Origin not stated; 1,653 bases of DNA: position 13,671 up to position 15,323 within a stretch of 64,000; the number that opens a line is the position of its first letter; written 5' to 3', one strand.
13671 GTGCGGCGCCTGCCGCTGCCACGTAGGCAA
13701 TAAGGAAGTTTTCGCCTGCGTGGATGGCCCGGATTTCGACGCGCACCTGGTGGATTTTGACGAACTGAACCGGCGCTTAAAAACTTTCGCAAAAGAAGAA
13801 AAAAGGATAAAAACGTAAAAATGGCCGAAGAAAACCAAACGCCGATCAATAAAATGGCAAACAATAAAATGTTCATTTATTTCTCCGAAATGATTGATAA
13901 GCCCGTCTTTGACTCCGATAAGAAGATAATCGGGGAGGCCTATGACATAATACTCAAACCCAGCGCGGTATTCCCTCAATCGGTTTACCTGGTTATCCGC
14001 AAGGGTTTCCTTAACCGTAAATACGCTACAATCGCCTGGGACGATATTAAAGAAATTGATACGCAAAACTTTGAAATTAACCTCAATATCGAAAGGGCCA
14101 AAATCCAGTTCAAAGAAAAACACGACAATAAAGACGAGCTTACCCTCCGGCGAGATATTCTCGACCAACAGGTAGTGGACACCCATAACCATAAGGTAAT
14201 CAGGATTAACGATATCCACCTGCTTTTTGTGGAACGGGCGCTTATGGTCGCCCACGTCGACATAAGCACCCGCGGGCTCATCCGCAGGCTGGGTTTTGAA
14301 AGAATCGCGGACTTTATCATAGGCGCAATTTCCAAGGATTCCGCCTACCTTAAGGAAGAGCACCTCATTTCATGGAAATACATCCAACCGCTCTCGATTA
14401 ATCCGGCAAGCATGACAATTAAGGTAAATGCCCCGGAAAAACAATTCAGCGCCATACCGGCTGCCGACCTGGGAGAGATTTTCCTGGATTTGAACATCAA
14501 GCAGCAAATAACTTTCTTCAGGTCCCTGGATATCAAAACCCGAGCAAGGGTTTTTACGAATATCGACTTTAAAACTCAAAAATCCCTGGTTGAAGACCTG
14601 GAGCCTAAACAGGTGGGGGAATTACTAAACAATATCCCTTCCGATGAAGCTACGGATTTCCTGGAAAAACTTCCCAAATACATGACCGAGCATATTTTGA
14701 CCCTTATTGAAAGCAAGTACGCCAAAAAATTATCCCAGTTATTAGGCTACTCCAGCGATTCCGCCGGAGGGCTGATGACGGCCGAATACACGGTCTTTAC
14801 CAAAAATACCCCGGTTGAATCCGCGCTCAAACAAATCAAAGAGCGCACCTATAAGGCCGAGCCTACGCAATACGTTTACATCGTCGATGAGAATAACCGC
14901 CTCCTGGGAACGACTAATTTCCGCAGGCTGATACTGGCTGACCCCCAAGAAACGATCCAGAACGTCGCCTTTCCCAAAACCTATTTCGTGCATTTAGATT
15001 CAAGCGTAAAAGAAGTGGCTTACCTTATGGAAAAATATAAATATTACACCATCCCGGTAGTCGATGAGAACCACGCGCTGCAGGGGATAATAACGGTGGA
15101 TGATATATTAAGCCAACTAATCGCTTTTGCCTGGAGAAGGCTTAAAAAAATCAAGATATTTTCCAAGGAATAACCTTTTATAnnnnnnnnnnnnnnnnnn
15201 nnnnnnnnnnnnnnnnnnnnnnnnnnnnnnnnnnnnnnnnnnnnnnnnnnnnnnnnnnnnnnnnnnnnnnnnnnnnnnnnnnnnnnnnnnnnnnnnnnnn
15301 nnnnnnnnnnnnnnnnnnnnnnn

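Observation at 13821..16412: Split Mg2+-type uptake pair: soluble MgtE-N/CBS sensor-domain protein next to an Nramp-related transporter with NRMT-like site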

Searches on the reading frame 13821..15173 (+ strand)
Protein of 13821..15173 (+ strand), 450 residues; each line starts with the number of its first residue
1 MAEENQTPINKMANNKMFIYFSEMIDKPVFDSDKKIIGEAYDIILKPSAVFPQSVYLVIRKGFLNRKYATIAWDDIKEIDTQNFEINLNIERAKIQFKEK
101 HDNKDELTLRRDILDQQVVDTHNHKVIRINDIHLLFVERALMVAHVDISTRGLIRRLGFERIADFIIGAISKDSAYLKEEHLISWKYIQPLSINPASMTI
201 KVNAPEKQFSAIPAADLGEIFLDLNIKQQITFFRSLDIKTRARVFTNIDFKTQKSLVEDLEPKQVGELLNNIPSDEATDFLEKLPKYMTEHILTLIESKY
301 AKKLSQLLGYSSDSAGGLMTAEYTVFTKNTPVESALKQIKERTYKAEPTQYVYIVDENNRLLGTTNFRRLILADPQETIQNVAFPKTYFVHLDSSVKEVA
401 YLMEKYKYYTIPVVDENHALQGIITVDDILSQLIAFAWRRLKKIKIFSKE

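Call 3: search_protein_families(library=pfam, proteins=[window:13821-15173:+], max_evalue=0.01)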
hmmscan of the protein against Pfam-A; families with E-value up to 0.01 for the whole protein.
window:13821-15173:+ (450 aa): 4 families
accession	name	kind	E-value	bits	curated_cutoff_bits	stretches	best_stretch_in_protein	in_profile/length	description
PF03448.22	MgtE_N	-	1.7e-22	80.3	25.9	1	213-313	2-102/102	MgtE intracellular N domain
PF00571.33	CBS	-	2.5e-16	60.2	24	2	388-433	10-55/57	CBS domain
PF05239.21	PRC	-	0.00042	20.7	21.2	1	18-79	3-62/78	PRC-barrel domain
PF16248.10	DUF4905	-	0.0016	18.7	29.6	0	350-412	5-66/83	Domain of unknown function (DUF4905)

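Call 4: search_protein_families(library=ncbifam, proteins=[window:13821-15173:+], max_evalue=0.01)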
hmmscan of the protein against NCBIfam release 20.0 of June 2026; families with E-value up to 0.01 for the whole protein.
window:13821-15173:+ (450 aa): 17 families
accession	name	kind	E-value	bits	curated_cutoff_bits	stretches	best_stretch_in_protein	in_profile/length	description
TIGR00400.1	mgtE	equivalog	9.8e-49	166.3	232.75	1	206-434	24-252/450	magnesium transporter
NF011443.0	PRK14869.1-5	equivalog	2.9e-09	35.9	335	1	372-436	64-128/546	putative manganese-dependent inorganic diphosphatase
NF011440.0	PRK14869.1-2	equivalog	2.6e-07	29.7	746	1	336-437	26-127/541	putative manganese-dependent inorganic diphosphatase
NF038279.1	TF_CBS_SpxR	exception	1e-06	27.8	600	1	322-435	199-307/427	CBS-HotDog domain-containing transcription factor SpxR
TIGR01186.1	proV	subfamily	3.4e-06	26.4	326.6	1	330-432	259-356/363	betaine/proline/choline family ABC transporter ATP-binding protein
NF041630.1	CBS_CbpB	equivalog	1.1e-05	25.3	125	1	391-446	25-83/143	cyclic-di-AMP-binding protein CbpB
NF053603.1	HhpR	exception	2.3e-05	23.8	520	1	318-446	6-129/282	CBS domain-containing high hydrostatic pressure regulator HhpR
NF011442.0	PRK14869.1-4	equivalog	2.4e-05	23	400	1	377-429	70-122/543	putative manganese-dependent inorganic diphosphatase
TIGR01302.1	IMP_dehydrog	equivalog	4.9e-05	22.4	481.5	1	325-431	92-198/450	IMP dehydrogenase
NF041552.1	TF_PrdR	equivalog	0.00012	20.6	795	1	318-433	11-125/577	sigma-54 dependent transcriptional regulator PrdR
NF002505.0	PRK01862.1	equivalog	0.00023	20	482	0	378-435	448-505/577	ClcB-like voltage-gated chloride channel protein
NF011449.0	PRK14869.2-5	equivalog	0.00028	20.1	411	1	385-433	76-124/451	putative manganese-dependent inorganic diphosphatase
NF011441.0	PRK14869.1-3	equivalog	0.00083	18.1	753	1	379-433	70-124/548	putative manganese-dependent inorganic diphosphatase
NF005869.0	PRK07807.1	equivalog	0.0013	17.9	549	1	328-432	104-203/479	GuaB1 family IMP dehydrogenase-related protein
NF052358.1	GMPRedGuaB1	equivalog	0.0015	17.8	675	1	327-431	103-202/479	GMP reductase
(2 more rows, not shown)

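Call 6: search_solved_structures(query=window:13821-15173:+, show_alignments=2, max_evalue=0.001)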
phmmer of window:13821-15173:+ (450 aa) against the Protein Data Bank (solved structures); distinct sequences matched with E-value up to 0.001: 15.
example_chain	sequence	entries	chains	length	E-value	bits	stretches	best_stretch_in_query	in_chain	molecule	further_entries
2yvy_A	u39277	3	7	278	1.4e-31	113.3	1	229-443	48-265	Mg2+ transporter MgtE | Magnesium transporter MgtE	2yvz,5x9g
2yvx_A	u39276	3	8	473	6e-31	111.2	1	233-443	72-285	Mg2+ transporter MgtE | Magnesium transporter MgtE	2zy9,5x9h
8gpv_A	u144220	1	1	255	7.3e-30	107.6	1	213-431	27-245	Magnesium transporter MgtE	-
2oux_A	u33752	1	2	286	6e-29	104.6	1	206-431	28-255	Magnesium transporter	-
8gps_A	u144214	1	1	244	8.4e-28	100.8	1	214-433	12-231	MgtE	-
3kpc_A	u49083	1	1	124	6.7e-08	35.3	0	372-430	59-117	Uncharacterized protein MJ0100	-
3kpb_A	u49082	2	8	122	7.4e-08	35.1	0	372-430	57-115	Uncharacterized protein MJ0100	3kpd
2yzq_A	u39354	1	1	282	6.8e-06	28.7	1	343-436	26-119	Putative uncharacterized protein PH1780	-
5iip_A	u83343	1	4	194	4.5e-05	26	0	348-433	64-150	Glycine betaine/carnitine/choline ABC transporter%2C ATP-binding protein%2C putative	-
9e6q_3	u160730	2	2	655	6e-05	25.6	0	391-432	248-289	Putative signal-transduction protein with CBS domains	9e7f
3kh5_A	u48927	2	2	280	7.4e-05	25.3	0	395-431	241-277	protein MJ1225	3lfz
7m1t_A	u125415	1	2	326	0.00032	23.2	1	298-434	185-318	Hemolysin, contains CBS domains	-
2p9m_A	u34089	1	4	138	0.00057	22.3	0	395-434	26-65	Hypothetical protein MJ0922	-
3tsb_A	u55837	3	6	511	0.00068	22.1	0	394-434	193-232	Inosine-5'-monophosphate dehydrogenase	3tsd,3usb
1vr9_A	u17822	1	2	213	0.00074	22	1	347-435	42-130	CBS domain protein/ACT domain protein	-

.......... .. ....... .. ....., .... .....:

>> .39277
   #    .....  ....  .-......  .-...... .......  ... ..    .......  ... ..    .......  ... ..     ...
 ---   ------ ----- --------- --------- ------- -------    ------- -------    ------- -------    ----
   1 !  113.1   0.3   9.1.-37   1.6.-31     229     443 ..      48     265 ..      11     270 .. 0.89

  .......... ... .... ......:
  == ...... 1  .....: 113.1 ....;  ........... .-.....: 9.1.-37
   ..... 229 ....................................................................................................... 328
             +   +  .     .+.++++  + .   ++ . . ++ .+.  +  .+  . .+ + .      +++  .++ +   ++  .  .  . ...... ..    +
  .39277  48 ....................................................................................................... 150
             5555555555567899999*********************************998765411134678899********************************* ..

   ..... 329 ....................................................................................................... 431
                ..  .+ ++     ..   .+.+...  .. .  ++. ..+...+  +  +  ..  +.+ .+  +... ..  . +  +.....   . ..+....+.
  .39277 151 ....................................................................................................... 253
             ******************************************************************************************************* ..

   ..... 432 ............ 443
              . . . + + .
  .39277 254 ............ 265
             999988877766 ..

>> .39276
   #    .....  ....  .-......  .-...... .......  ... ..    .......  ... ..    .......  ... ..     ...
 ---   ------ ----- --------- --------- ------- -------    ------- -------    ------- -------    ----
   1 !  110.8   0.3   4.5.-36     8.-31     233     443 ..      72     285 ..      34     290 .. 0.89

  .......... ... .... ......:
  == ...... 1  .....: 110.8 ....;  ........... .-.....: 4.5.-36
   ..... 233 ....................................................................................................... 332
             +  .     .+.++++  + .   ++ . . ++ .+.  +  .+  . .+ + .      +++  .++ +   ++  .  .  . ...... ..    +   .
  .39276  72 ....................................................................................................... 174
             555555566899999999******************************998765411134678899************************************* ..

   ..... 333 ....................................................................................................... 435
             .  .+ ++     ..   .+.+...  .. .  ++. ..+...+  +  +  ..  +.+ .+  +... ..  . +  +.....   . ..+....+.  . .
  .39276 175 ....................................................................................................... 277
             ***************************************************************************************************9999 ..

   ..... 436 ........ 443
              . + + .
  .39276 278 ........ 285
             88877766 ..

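Call 15: find_homologous_proteins(query=window:13821-15173:+, max_evalue=0.00001)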
Query window:13821-15173:+ (450 aa): 2174 proteins with E <= 0.00001 among 8000 candidates; the best 120 are listed.
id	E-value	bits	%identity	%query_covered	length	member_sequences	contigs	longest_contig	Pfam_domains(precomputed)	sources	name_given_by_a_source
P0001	5.2e-292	986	100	100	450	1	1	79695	PF00571.34,PF03448.23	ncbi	ncbi:MAG: CBS domain-containing protein [Candidatus Omnitrophota bacterium]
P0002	3.9e-242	822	83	100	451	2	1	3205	PF00571.34,PF03448.23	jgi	-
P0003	2.2e-241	819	82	100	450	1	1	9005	PF00571.34,PF03448.23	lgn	-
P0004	4.6e-240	815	83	100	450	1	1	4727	PF00571.34,PF03448.23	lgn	-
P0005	7.5e-240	814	82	100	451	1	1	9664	PF00571.34,PF03448.23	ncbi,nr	ncbi:MAG: CBS domain-containing protein [Candidatus Omnitrophica bacterium]|nr:CBS domain-containing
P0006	2.2e-237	806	82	98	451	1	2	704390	PF00571.34,PF03448.23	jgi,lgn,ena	-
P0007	3.3e-236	802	81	100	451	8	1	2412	PF00571.34,PF05239.22,PF03448.23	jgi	-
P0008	1.6e-234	797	81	100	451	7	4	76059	PF00571.34,PF03448.23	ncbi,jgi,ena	ncbi:MAG: CBS domain-containing protein [Candidatus Omnitrophota bacterium]|jgi:sporulation protein 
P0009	2.1e-233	793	80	100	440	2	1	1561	PF00571.34,PF03448.23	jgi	-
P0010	2.9e-223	760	77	96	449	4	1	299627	PF00571.34,PF05239.22,PF03448.23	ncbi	-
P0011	1.5e-210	718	72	99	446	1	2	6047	PF00571.34,PF03448.23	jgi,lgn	-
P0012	6.1e-210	716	72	99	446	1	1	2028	PF00571.34,PF03448.23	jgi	-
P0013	1.4e-207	708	73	97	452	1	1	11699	PF00571.34,PF05239.22,PF03448.23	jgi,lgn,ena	-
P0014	2.4e-207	707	71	99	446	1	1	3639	PF00571.34,PF05239.22,PF03448.23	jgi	jgi:sporulation protein YlmC with PRC-barrel domain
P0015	6.6e-206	702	72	96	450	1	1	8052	PF00571.34,PF05239.22,PF03448.23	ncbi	-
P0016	9.9e-206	702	72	97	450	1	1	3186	PF00571.34,PF03448.23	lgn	-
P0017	2.3e-205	701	73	96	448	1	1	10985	PF00571.34,PF05239.22,PF03448.23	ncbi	-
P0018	1.0e-204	698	70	97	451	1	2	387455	PF00571.34,PF03448.23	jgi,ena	-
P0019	4.2e-204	696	70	99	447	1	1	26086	PF00571.34,PF03448.23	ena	-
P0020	1.9e-203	694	73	96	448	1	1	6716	PF00571.34,PF03448.23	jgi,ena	-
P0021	2.6e-203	694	70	97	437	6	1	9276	PF00571.34,PF03448.23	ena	-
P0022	3.5e-203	693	70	99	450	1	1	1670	PF00571.34,PF03448.23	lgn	-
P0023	8.8e-203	692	68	100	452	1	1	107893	PF00571.34,PF03448.23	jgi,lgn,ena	-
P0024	1.1e-202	692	70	99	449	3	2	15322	PF00571.34,PF03448.23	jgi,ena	-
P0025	2.0e-202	691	70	99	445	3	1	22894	PF00571.34,PF03448.23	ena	-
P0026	2.5e-202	691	70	99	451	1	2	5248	PF00571.34,PF03448.23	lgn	-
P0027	3.2e-202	690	72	96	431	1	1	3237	PF00571.34,PF03448.23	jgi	jgi:sporulation protein YlmC with PRC-barrel domain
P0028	4.0e-202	690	71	96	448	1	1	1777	PF00571.34,PF03448.23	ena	-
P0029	1.3e-201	688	69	97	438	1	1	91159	PF00571.34,PF05239.22,PF03448.23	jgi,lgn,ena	-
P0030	4.1e-201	687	69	98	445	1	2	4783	PF00571.34,PF03448.23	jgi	jgi:CBS domain-containing protein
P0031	6.2e-201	686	69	97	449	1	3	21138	PF00571.34,PF03448.23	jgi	jgi:CBS domain-containing protein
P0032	7.1e-201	686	70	99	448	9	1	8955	PF00571.34,PF05239.22,PF03448.23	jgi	-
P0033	7.2e-201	686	70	99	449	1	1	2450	PF00571.34,PF03448.23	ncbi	-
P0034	2.9e-200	684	70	99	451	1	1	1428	PF00571.34,PF03448.23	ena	-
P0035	3.8e-200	683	69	97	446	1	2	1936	PF00571.34,PF03448.23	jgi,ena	jgi:CBS domain-containing protein/sporulation protein YlmC with PRC-barrel domain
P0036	4.2e-200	683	69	100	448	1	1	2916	PF00571.34,PF05239.22,PF03448.23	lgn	-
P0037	5.7e-200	683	70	98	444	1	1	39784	PF00571.34,PF03448.23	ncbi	-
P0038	6.3e-200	683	71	98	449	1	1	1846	PF00571.34,PF03448.23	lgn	-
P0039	1.4e-199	682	70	96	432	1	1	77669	PF00571.34,PF03448.23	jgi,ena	-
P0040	1.5e-199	682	71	95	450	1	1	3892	PF00571.34,PF03448.23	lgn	-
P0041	1.5e-199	681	69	99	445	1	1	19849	PF00571.34,PF03448.23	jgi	jgi:CBS domain-containing protein/sporulation protein YlmC with PRC-barrel domain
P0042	2.1e-199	681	70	97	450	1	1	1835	PF00571.34,PF03448.23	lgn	-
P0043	2.6e-199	681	69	97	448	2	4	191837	PF00571.34,PF05239.22,PF03448.23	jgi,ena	jgi:CBS domain-containing protein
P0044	3.2e-199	680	68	100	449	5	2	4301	PF00571.34,PF03448.23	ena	-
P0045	4.5e-199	680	70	94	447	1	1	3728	PF00571.34,PF03448.23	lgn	-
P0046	4.6e-199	680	69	98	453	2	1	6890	PF00571.34,PF03448.23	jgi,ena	jgi:predicted transcriptional regulator/sporulation protein YlmC with PRC-barrel domain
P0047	5.0e-199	680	68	100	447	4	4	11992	PF00571.34,PF03448.23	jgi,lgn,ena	-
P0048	8.8e-199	679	71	96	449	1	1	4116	PF00571.34,PF03448.23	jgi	-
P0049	3.5e-198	677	69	96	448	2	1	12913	PF00571.34,PF03448.23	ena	-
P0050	4.4e-198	677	66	100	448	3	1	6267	PF00571.34,PF03448.23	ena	-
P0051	4.5e-198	677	68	100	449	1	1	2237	PF00571.34,PF03448.23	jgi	jgi:CBS domain-containing protein/sporulation protein YlmC with PRC-barrel domain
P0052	4.7e-198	677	70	96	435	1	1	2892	PF00571.34,PF05239.22,PF03448.23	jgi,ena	-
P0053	7.4e-198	676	68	98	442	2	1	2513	PF00571.34,PF03448.23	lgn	-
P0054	1.3e-197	675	69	97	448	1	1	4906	PF00571.34,PF03448.23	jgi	jgi:sporulation protein YlmC with PRC-barrel domain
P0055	2.7e-197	674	67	100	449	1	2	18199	PF00571.34,PF03448.23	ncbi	-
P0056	3.1e-197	674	70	98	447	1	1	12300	PF00571.34,PF05239.22,PF03448.23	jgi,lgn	jgi:sporulation protein YlmC with PRC-barrel domain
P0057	3.4e-197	674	67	100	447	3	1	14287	PF00571.34,PF03448.23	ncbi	ncbi:MAG: CBS domain-containing protein [Candidatus Omnitrophota bacterium]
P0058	3.8e-197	674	69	97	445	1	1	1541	PF00571.34,PF03448.23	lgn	-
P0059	7.1e-197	673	70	96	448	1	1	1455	PF00571.34,PF03448.23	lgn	-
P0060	7.1e-197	673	67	100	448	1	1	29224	PF00571.34,PF03448.23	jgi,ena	-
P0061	7.3e-197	673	68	99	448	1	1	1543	PF00571.34,PF03448.23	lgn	-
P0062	9.9e-197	672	68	99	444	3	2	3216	PF00571.34,PF05239.22,PF03448.23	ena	-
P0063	3.0e-196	671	69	94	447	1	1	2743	PF00571.34,PF03448.23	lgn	-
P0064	3.2e-196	670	68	98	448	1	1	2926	PF00571.34,PF05239.22,PF03448.23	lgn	-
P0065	3.6e-196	670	69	96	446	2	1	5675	PF00571.34,PF03448.23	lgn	-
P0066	3.9e-196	670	69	97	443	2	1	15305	PF00571.34,PF03448.23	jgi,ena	-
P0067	4.3e-196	670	70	96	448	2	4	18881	PF00571.34,PF03448.23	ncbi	-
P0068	5.1e-196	670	65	100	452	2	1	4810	PF00571.34,PF03448.23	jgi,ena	-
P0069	5.8e-196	670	67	98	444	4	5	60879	PF00571.34,PF05239.22,PF03448.23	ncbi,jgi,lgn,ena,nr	ncbi:CBS domain-containing protein [bacterium]|nr:MAG: CBS domain-containing protein [bacterium]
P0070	7.2e-196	669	66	100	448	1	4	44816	PF00571.34,PF03448.23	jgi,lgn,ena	-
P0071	7.8e-196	669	69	96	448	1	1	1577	PF00571.34,PF03448.23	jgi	jgi:CBS domain-containing protein/sporulation protein YlmC with PRC-barrel domain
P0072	8.0e-196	669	67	99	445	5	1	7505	PF00571.34,PF05239.22,PF03448.23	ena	-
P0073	8.1e-196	669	70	96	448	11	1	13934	PF00571.34,PF03448.23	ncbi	-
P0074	9.7e-196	669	68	97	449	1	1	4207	PF00571.34,PF03448.23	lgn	-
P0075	1.5e-195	668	70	96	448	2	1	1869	PF00571.34,PF03448.23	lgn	-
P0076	1.8e-195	668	67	98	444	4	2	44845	PF00571.34,PF05239.22,PF03448.23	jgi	-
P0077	2.6e-195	668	67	98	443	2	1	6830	PF00571.34,PF03448.23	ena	-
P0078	3.9e-195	667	68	99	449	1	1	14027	PF00571.34,PF05239.22,PF03448.23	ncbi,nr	ncbi:MAG: CBS domain-containing protein [Candidatus Omnitrophica bacterium]|nr:CBS domain-containing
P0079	4.0e-195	667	70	96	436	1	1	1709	PF00571.34,PF03448.23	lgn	-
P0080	4.3e-195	667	67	99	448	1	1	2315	PF00571.34,PF03448.23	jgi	-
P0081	4.8e-195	667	69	97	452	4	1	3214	PF00571.34,PF05239.22,PF03448.23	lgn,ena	-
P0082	5.5e-195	666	66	99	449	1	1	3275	PF00571.34,PF03448.23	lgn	-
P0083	6.0e-195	666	69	96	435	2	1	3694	PF00571.34,PF05239.22,PF03448.23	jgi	-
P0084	6.8e-195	666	69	96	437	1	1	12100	PF00571.34,PF03448.23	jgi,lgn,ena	-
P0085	1.1e-194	665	70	96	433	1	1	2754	PF00571.34,PF03448.23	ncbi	-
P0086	1.2e-194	665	66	98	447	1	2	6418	PF00571.34,PF03448.23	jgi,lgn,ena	-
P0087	1.7e-194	665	68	97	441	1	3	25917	PF00571.34,PF03448.23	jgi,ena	-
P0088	1.8e-194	665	70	96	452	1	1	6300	PF00571.34,PF03448.23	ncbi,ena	-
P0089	2.1e-194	665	70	96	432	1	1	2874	PF00571.34,PF05239.22,PF03448.23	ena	-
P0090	3.0e-194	664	67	97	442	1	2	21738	PF00571.34,PF03448.23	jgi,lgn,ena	jgi:CBS domain-containing protein/sporulation protein YlmC with PRC-barrel domain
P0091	3.3e-194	664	66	100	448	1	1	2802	PF00571.34,PF03448.23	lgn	-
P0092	4.0e-194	664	69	97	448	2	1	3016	PF00571.34,PF05239.22,PF03448.23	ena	-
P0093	6.1e-194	663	66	98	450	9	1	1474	PF00571.34,PF03448.23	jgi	-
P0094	6.2e-194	663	68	97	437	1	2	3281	PF00571.34,PF03448.23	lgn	-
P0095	6.4e-194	663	67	100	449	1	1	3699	PF00571.34,PF05239.22,PF03448.23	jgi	jgi:magnesium transporter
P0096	7.6e-194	663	67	99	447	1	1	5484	PF00571.34,PF03448.23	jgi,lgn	-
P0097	7.9e-194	663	68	98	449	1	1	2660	PF00571.34,PF03448.23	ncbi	-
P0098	1.1e-193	662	65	100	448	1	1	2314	PF00571.34,PF03448.23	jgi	jgi:CBS domain-containing protein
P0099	1.2e-193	662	68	99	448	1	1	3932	PF00571.34,PF03448.23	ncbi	-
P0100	1.6e-193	662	68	98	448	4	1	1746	PF00571.34,PF03448.23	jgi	-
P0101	1.8e-193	661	66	96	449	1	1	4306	PF00571.34,PF03448.23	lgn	-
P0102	2.9e-193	661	68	97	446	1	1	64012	PF00571.34,PF03448.23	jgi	-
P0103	3.8e-193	660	66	100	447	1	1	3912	PF00571.34,PF05239.22,PF03448.23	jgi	-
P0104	3.8e-193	660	68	100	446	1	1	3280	PF00571.34,PF03448.23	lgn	-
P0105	3.9e-193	660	68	99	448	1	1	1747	PF00571.34,PF05239.22,PF03448.23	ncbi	-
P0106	4.7e-193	660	67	95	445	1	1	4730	PF00571.34,PF03448.23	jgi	jgi:magnesium transporter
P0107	5.2e-193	660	67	97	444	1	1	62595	PF00571.34,PF03448.23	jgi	jgi:magnesium transporter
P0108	6.0e-193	660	67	98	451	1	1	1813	PF00571.34,PF03448.23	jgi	-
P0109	7.6e-193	659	69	96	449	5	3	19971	PF00571.34,PF03448.23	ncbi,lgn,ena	ncbi:MAG: CBS domain-containing protein [Candidatus Omnitrophota bacterium]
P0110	7.6e-193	659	69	95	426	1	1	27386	PF00571.34,PF03448.23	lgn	-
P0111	7.8e-193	659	66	97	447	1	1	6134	PF00571.34,PF05239.22,PF03448.23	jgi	-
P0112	8.3e-193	659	65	98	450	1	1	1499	PF00571.34,PF03448.23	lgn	-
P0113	8.9e-193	659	66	99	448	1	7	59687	PF00571.34,PF03448.23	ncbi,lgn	-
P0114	1.3e-192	659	67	99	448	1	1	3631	PF00571.34,PF03448.23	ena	-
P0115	1.5e-192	658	69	95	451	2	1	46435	PF00571.34,PF03448.23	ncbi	-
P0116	1.6e-192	658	68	100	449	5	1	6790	PF00571.34,PF03448.23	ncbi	-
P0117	1.8e-192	658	67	96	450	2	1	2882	PF00571.34,PF03448.23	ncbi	-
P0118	1.9e-192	658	68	96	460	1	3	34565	PF00571.34,PF05239.22,PF03448.23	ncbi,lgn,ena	-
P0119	2.5e-192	658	67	98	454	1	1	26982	PF00571.34,PF03448.23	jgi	-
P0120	3.0e-192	657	67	99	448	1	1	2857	PF00571.34,PF05239.22,PF03448.23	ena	-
